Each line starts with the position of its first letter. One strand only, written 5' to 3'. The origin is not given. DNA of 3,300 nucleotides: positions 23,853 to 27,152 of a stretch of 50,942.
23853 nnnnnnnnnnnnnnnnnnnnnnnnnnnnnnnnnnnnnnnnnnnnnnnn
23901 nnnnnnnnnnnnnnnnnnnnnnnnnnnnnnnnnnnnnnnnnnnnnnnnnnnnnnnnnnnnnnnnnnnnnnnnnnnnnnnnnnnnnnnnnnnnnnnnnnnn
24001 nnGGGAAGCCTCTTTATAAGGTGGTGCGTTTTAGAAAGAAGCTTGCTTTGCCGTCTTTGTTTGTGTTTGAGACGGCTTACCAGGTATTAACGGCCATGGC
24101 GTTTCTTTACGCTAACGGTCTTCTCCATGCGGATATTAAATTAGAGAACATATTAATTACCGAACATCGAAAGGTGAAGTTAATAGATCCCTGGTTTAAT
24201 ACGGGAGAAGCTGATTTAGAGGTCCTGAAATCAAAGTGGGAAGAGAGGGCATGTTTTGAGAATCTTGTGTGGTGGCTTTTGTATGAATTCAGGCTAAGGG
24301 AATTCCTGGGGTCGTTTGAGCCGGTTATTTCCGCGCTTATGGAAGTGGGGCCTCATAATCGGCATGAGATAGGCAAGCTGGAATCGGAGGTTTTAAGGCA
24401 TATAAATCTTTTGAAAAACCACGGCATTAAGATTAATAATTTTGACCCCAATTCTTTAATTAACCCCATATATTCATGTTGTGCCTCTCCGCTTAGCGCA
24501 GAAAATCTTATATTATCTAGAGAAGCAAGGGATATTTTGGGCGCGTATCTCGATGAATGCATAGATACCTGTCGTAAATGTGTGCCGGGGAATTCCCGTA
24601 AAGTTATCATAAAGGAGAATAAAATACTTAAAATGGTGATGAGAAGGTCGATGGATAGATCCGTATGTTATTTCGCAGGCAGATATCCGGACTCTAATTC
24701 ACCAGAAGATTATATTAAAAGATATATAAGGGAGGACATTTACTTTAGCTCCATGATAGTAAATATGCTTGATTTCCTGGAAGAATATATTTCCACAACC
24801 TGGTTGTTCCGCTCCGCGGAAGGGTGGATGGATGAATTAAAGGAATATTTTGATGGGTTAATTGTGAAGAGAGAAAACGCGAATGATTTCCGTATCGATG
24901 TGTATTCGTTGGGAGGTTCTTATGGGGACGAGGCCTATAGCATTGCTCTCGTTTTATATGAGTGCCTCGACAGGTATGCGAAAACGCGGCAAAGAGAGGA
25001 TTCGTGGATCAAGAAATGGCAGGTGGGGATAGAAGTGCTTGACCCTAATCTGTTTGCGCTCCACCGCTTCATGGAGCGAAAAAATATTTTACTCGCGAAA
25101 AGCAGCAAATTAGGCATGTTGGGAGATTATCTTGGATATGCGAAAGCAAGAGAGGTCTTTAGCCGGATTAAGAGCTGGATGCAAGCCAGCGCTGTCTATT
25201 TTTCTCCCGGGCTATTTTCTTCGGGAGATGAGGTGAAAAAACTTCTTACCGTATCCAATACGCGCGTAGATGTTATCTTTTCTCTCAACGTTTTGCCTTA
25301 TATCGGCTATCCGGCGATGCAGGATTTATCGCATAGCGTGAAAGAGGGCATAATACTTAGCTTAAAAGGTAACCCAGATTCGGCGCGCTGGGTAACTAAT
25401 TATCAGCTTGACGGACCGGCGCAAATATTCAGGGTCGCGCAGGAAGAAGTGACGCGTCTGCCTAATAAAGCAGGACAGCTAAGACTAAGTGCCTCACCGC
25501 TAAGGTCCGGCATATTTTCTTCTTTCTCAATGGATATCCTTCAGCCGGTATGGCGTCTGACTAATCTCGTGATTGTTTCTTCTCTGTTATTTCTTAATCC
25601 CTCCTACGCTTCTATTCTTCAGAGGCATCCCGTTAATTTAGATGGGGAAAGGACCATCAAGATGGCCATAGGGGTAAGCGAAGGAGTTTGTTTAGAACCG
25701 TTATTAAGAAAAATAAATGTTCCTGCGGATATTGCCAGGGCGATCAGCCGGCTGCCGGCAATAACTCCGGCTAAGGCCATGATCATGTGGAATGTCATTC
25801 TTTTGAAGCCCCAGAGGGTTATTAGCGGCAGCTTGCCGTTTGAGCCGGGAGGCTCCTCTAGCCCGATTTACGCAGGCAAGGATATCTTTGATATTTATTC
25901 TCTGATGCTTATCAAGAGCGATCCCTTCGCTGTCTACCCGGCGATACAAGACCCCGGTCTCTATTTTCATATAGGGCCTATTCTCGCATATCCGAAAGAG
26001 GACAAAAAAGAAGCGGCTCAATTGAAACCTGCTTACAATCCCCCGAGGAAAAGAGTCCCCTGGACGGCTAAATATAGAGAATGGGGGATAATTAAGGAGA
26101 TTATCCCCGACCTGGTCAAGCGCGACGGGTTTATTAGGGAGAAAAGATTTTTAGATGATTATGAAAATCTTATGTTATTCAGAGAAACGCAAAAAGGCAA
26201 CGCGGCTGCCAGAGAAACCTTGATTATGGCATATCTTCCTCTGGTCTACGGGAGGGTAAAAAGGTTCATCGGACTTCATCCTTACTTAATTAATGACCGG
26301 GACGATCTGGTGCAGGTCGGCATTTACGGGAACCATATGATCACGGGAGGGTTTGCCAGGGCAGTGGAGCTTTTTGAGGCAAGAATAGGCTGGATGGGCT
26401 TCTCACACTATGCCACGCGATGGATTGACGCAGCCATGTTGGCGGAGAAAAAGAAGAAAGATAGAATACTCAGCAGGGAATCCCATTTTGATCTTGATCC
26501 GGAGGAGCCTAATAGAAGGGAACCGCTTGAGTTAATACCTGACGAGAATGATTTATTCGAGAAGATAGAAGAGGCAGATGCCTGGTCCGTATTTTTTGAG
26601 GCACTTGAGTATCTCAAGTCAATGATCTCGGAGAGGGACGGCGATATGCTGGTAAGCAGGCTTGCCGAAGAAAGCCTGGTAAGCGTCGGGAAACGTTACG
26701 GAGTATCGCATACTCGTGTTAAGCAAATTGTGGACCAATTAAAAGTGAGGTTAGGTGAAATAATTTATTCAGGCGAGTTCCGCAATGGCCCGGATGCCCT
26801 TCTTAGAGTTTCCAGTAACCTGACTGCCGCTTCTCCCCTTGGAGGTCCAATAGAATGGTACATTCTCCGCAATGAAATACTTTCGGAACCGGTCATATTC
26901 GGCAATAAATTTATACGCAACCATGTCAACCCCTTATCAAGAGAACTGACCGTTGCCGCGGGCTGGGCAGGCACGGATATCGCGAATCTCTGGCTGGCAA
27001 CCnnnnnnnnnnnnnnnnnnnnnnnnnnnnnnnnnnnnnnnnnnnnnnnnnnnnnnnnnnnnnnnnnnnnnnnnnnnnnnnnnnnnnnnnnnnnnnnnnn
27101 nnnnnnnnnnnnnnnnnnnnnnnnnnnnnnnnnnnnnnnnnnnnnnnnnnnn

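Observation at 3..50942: One uninterrupted ORF fills the entire 50.9-kb window (at least 16,980 codons, open at both ends)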

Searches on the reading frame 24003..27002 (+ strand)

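Call 19: search_protein_families(library=pfam, proteins=[window:24003-27002:+], max_evalue=0.05)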
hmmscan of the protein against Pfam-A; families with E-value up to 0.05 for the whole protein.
window:24003-27002:+ (1000 aa): 5 families
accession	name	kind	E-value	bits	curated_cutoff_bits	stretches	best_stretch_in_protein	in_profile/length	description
PF00069.31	Pkinase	-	1.2e-09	38.4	31.7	1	21-62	100-141/263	Protein kinase domain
PF01739.24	CheR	-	3.8e-05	23.7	27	1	266-325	3-60/195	CheR methyltransferase, SAM binding domain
PF07714.23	PK_Tyr_Ser-Thr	-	3.8e-05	23.6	23.1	1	21-63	104-146/258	Protein tyrosine and serine/threonine kinase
PF04545.22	Sigma70_r4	-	0.034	14.1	24.1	0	887-910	17-41/50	Sigma-70, region 4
PF04542.20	Sigma70_r2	-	0.046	14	24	0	740-821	1-70/71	Sigma-70 region 2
